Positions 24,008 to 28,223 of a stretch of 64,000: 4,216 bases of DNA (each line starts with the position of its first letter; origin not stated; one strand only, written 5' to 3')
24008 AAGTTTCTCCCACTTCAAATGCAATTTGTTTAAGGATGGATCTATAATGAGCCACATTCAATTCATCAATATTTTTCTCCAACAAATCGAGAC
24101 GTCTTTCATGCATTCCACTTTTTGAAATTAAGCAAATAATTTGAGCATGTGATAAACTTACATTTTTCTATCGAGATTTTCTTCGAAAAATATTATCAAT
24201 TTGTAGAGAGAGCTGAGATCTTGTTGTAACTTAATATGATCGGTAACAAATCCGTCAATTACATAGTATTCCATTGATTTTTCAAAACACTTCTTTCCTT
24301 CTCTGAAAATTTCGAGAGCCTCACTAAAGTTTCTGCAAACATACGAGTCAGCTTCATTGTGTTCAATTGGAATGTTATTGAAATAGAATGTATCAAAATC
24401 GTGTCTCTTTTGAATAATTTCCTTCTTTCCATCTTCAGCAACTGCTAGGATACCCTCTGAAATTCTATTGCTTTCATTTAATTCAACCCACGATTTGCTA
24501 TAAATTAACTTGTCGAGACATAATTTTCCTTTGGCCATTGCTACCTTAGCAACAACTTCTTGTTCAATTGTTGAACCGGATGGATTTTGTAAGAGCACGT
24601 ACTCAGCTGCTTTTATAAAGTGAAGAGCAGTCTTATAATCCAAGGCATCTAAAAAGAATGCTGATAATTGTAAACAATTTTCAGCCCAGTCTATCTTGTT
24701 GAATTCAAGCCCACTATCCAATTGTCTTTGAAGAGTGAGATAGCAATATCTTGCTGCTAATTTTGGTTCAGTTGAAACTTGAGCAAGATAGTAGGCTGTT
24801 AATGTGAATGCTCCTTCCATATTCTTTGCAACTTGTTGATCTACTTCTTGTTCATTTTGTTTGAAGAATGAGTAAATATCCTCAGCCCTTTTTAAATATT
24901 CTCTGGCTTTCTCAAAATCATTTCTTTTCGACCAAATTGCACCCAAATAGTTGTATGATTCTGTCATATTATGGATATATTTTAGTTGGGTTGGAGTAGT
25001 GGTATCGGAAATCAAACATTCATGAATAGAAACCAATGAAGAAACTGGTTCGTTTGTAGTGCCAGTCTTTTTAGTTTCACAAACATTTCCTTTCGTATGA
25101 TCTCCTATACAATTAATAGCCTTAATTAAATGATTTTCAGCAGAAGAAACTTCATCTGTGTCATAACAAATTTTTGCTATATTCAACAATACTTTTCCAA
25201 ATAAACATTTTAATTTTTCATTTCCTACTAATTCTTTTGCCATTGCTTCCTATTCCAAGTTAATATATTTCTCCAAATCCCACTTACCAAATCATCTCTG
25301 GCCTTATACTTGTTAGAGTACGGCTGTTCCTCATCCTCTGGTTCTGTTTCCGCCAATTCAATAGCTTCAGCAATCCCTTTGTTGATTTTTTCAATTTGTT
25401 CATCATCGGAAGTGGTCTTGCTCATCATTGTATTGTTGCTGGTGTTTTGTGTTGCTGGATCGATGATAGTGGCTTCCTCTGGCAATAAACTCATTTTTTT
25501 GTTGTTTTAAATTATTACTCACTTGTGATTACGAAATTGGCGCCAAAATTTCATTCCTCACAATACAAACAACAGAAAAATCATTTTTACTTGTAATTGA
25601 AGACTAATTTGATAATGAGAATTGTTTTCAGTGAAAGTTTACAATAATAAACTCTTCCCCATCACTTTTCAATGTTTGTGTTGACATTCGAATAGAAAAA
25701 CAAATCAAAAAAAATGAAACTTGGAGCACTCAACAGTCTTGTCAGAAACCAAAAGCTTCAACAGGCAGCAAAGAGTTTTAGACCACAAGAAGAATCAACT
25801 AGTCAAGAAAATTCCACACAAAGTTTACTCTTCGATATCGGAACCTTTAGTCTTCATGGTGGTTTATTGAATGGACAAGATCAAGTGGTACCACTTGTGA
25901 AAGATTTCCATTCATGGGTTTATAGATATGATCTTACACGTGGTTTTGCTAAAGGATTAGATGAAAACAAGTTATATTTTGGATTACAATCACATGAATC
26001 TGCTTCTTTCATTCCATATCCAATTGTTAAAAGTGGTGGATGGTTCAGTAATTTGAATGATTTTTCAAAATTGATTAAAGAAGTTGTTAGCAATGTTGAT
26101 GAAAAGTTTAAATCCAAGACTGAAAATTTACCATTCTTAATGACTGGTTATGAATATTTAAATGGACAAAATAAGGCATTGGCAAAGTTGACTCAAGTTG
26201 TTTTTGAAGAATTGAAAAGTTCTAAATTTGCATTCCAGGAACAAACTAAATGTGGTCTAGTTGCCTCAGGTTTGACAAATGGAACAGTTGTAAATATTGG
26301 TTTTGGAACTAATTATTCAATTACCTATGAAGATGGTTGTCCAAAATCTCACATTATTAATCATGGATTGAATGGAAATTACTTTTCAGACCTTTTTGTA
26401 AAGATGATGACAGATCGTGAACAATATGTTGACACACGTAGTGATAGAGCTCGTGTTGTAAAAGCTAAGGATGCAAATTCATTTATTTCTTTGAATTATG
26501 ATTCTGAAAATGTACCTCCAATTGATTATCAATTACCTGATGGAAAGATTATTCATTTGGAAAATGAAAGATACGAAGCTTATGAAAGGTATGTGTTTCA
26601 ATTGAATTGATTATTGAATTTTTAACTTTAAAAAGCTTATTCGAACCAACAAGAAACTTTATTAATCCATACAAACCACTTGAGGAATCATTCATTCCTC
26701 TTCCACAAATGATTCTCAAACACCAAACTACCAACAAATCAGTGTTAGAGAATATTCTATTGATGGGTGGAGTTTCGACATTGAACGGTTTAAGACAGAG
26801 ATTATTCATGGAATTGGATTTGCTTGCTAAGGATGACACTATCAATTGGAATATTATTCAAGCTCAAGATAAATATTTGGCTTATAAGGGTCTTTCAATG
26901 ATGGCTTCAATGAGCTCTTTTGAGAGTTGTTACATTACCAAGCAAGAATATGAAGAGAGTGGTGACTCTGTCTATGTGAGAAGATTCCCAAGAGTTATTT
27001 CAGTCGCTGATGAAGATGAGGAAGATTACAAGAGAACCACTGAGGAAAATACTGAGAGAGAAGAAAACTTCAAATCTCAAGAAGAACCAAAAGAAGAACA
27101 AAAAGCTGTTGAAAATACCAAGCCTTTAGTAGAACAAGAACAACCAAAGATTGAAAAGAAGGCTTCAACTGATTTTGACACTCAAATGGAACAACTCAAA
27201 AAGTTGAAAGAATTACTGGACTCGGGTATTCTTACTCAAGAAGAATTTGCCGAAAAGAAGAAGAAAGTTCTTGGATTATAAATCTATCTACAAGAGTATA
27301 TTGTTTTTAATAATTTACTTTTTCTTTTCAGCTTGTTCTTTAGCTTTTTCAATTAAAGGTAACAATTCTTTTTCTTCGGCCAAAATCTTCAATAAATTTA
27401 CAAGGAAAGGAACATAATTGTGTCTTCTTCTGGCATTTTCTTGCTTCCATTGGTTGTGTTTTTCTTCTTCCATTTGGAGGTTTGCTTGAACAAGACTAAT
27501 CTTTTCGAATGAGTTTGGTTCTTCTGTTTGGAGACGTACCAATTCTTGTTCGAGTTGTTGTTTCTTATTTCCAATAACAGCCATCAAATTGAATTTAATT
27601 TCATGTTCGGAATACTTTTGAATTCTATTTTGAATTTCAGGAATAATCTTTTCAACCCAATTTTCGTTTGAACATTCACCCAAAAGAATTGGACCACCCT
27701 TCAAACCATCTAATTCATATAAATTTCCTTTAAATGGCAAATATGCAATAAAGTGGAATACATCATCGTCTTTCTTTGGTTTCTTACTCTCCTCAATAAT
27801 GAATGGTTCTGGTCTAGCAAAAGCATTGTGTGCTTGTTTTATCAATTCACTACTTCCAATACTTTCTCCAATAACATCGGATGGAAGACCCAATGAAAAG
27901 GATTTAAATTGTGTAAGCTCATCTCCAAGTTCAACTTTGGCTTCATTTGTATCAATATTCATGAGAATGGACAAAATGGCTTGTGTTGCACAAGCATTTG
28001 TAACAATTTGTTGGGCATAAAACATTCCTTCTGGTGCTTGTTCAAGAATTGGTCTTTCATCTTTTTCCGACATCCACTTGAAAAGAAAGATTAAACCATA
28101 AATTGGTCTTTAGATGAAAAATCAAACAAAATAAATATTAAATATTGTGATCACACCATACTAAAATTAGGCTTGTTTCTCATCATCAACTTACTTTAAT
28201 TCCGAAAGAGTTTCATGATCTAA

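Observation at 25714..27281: Actin-related protein fused to an acidic tail ending in a SHOCT-like motif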

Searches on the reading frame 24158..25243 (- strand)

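Call 51: search_protein_families(library=pfam, proteins=[window:24158-25243:-], max_evalue=0.001)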
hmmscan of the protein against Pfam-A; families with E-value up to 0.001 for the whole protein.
window:24158-25243:- (361 aa): 5 families
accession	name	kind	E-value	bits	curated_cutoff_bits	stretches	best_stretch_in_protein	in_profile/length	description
PF12309.13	KBP_C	-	8.2e-26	91.6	29.5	1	184-360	1-189/361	KIF-1 binding protein C terminal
PF07719.23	TPR_2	-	1.3e-05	25.3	27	0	95-123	2-30/34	Tetratricopeptide repeat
PF00515.34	TPR_1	-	1.6e-05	24.9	27.8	0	95-123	2-30/34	Tetratricopeptide repeat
PF13374.12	TPR_10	-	3.8e-05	24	27.5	0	95-120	3-28/42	Tetratricopeptide repeat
PF13424.12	TPR_12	-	0.00032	21.3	30.1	0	95-124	46-75/77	Tetratricopeptide repeat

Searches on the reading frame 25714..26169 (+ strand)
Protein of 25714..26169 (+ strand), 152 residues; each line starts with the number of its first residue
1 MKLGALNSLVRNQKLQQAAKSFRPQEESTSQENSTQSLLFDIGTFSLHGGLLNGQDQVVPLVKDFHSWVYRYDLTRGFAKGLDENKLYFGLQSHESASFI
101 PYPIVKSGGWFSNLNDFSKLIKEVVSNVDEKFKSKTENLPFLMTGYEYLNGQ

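Call 80: search_solved_structures(query=window:25714-26169:+, max_evalue=10, show_alignments=0)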
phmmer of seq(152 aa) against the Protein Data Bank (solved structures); distinct sequences matched with E-value up to 10: 3.
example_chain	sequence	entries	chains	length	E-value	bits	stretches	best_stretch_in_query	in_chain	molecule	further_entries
6b7l_A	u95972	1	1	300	0.22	14.6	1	50-129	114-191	immune modulator A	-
7cj0_D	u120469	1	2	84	1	12.5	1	5-55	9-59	DnaJ homolog subfamily C member 9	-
4okm_A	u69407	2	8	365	2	11.5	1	34-73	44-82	Terpene synthase metal-binding domain-containing protein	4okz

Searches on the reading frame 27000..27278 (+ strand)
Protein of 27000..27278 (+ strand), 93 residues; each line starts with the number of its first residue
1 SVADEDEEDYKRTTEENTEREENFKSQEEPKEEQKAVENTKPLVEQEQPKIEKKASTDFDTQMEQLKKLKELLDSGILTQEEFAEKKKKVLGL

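Call 7: search_protein_families(library=pfam, proteins=[window:27000-27278:+], max_evalue=10)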
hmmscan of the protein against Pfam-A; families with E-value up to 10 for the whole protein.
seq(93 aa): 8 families
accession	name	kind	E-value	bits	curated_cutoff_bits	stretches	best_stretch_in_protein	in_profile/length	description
PF09851.14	SHOCT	-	6.1e-11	42.1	27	1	64-91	1-28/28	Short C-terminal domain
PF05120.17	GvpG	-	0.036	14.7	30.6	1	64-91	35-62/67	Gas vesicle protein G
PF02316.22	HTH_Tnp_Mu_1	-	0.038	14.8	23.3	1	6-58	67-119/134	Mu DNA-binding domain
PF05285.17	SDA1_dom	-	0.11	13.4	27.8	1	4-84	15-88/151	SDA1, conserved domain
PF20612.3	SHOCT_2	-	0.11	13.1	24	1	67-85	17-35/53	SHOCT domain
PF10199.14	Adaptin_binding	-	0.47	11.7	32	1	19-90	29-95/98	Alpha and gamma adaptin binding protein p34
PF20023.5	WSLR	-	0.67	10.7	27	1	64-88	4-29/39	Wolframin Sel1-like repeat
PF03462.23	PCRF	-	0.96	9.7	24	1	5-86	19-100/194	PCRF domain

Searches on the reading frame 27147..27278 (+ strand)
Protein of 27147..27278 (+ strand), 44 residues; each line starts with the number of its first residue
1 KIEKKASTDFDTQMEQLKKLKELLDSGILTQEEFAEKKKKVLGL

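Call 7: search_protein_families(library=pfam, proteins=[window:27147-27278:+], max_evalue=10)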
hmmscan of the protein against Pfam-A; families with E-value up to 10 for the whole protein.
seq(44 aa): 7 families
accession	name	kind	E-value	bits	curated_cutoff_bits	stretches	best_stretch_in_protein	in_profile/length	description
PF09851.14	SHOCT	-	7.4e-12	45.1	27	1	15-42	1-28/28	Short C-terminal domain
PF05120.17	GvpG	-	0.0049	17.4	30.6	1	15-42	35-62/67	Gas vesicle protein G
PF20612.3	SHOCT_2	-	0.015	15.9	24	1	18-38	17-37/53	SHOCT domain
PF20023.5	WSLR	-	0.09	13.5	27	1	15-39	4-29/39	Wolframin Sel1-like repeat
PF00933.27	Glyco_hydro_3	-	0.16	11.8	27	1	12-43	284-315/316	Glycosyl hydrolase family 3 N terminal domain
PF08044.16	DUF1707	-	0.18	12.3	27.6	1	17-42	12-37/53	DUF1707 SHOCT-like domain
PF06464.16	DMAP_binding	-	0.22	12.8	27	1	15-42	11-38/111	DMAP1-binding Domain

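Call 31: find_homologous_proteins(query=window:27147-27278:+, max_evalue=0.001)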
Query seq(44 aa) (44 aa): 1 proteins with E <= 0.001 among 3 candidates.
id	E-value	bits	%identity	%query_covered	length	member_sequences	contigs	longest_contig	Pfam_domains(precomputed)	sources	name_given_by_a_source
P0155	2.4e-4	38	65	84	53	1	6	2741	PF09851.15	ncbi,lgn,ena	ncbi:MAG TPA: SHOCT domain-containing protein [Nitrososphaerales archaeon]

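Call 32: search_solved_structures(query=window:27147-27278:+, max_evalue=10, show_alignments=5)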
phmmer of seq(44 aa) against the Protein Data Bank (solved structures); distinct sequences matched with E-value up to 10: 3.
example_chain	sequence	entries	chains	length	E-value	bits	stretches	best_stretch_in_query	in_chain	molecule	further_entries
8afz_B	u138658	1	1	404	0.67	13.9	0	7-40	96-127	Sorting nexin-5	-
5tgh_A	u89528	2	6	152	1.1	13.2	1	7-40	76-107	Sorting nexin-5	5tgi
5tgj_A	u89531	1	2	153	1.2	13.2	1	7-40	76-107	Sorting nexin-5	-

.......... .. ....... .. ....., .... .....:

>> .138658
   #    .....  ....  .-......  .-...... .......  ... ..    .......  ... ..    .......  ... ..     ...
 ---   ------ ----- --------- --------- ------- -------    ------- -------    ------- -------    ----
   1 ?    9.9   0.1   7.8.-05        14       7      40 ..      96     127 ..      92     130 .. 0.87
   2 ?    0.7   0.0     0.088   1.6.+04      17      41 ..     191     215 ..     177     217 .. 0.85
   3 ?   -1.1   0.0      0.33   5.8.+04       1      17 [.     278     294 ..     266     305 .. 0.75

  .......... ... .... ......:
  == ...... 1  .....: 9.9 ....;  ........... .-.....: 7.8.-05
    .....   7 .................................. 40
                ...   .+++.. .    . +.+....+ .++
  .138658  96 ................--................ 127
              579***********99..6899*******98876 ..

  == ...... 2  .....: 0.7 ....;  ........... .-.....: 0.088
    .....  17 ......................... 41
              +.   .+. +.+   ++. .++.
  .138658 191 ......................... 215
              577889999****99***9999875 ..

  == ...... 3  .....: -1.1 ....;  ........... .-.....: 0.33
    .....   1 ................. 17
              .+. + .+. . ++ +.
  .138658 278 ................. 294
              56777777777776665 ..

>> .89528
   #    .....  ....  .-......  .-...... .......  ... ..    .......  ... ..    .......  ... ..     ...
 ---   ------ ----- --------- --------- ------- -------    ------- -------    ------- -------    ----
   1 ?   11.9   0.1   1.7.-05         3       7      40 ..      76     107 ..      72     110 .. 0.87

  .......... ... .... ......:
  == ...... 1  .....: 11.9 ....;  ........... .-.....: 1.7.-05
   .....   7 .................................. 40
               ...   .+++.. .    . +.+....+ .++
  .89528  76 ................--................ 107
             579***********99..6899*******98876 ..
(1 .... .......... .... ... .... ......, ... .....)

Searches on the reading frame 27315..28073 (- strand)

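Call 51: search_protein_families(library=pfam, proteins=[window:27315-28073:-], max_evalue=0.001)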
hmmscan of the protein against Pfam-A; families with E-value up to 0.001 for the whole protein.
window:27315-28073:- (252 aa): 2 families
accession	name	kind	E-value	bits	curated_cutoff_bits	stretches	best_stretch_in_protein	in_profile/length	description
PF01088.27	Peptidase_C12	-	5.3e-40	137.9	27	1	11-152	73-211/211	Ubiquitin carboxyl-terminal hydrolase, family 1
PF18031.6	UCH_C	-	4e-19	68.7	26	1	192-237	1-46/46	Ubiquitin carboxyl-terminal hydrolases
